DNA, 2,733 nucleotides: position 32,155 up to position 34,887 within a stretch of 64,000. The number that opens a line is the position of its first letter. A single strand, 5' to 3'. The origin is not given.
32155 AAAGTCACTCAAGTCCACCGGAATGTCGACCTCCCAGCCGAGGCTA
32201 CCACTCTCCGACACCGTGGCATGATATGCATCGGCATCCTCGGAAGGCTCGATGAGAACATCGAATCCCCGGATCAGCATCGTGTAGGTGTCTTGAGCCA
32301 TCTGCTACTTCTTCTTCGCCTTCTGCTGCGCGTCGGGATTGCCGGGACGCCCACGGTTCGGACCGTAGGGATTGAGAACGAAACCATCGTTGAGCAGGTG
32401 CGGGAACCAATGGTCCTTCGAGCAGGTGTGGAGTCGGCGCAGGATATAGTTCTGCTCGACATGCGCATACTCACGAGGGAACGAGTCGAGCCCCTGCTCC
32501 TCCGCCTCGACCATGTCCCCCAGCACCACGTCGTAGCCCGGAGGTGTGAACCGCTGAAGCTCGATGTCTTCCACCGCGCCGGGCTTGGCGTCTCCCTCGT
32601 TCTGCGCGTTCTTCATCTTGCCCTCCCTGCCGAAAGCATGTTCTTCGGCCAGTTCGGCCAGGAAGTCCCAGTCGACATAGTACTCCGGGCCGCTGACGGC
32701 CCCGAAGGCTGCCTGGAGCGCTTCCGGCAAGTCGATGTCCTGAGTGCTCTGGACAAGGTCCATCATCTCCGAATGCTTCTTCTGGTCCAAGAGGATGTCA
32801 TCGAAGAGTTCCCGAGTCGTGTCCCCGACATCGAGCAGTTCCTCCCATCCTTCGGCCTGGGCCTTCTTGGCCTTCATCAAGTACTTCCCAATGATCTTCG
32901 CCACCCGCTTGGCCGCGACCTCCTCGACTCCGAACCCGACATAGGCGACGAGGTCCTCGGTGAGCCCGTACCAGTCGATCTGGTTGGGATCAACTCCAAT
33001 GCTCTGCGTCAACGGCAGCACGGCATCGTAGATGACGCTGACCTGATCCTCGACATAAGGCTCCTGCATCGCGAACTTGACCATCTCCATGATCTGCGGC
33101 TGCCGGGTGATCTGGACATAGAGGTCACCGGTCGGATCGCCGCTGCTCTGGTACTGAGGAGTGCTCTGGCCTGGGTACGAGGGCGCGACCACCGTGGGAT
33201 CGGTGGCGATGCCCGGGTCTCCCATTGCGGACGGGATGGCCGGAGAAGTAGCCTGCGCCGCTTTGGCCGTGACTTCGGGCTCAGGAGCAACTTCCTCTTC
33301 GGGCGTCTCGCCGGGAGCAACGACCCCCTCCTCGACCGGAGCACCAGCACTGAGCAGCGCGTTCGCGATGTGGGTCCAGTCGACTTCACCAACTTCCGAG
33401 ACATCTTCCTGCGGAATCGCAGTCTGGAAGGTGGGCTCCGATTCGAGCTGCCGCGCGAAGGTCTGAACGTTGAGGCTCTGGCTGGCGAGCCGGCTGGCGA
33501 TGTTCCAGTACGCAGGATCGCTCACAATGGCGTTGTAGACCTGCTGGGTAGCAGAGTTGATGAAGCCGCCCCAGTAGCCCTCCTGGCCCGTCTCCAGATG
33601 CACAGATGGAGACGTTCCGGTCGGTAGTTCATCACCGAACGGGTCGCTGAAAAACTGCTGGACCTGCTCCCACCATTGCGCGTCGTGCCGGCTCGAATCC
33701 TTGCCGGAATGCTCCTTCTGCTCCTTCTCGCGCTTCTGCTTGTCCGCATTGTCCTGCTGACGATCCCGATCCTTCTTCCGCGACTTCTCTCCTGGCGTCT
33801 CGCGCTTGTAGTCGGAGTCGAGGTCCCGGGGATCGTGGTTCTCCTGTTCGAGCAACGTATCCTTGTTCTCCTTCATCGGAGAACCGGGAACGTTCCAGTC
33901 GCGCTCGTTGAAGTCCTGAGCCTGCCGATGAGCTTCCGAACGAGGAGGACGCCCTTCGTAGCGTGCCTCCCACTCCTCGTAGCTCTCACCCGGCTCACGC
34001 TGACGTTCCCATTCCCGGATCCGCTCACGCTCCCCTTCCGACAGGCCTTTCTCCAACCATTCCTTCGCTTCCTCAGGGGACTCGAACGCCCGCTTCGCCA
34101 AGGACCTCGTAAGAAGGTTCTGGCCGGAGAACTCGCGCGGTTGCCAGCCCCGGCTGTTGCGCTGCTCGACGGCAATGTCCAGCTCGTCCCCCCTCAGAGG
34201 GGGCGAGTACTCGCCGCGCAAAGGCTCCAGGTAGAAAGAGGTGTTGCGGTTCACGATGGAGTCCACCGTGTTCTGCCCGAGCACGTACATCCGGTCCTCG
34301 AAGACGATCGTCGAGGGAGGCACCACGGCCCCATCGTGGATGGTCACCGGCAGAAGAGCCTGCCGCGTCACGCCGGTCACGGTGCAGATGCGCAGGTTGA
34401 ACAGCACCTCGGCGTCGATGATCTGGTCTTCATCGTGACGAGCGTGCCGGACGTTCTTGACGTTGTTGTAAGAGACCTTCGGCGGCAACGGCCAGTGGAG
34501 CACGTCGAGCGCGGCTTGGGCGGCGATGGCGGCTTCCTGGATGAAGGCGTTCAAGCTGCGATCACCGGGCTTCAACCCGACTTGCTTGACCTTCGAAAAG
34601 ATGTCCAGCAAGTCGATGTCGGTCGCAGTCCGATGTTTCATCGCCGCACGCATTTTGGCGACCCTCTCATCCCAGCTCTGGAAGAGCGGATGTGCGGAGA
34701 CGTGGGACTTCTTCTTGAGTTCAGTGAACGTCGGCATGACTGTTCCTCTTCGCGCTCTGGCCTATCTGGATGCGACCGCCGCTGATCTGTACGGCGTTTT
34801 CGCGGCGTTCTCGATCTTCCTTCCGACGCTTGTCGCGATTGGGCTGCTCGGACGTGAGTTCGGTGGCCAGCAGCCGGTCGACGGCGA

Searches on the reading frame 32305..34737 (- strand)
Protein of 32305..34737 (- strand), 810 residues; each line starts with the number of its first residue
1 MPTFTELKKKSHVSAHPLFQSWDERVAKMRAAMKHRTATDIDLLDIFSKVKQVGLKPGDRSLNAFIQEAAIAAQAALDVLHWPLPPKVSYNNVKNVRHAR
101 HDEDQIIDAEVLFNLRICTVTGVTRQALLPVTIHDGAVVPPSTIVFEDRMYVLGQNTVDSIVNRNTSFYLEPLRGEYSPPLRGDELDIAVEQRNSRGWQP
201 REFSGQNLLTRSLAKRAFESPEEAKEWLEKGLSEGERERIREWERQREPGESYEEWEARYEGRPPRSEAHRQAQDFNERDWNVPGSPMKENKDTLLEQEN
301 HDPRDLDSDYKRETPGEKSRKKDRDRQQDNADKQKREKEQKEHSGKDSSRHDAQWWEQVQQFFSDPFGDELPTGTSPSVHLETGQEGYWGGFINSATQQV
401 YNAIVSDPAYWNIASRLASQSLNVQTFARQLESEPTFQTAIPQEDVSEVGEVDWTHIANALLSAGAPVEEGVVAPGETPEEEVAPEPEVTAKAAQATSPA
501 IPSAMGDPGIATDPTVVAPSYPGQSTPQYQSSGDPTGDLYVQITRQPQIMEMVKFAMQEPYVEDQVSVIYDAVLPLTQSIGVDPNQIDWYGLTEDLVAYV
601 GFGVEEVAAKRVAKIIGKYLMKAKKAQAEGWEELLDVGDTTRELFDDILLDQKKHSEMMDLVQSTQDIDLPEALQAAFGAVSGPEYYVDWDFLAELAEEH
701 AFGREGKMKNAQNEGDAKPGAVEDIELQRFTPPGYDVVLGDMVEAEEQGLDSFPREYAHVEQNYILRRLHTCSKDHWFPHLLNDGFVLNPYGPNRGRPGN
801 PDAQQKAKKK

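Call 10: search_protein_families(library=phrogs, proteins=[window:32305-34737:-], max_evalue=0.001)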
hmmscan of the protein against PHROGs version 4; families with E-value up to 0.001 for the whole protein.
window:32305-34737:- (810 aa): 0 families

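Call 11: search_protein_families(library=pfam, proteins=[window:32305-34737:-], max_evalue=0.001)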
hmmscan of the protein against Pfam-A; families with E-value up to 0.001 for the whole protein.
window:32305-34737:- (810 aa): 0 families

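Call 58: search_solved_structures(query=window:32305-34737:-, max_evalue=1)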
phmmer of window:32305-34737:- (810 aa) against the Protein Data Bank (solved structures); distinct sequences matched with E-value up to 1: 0.
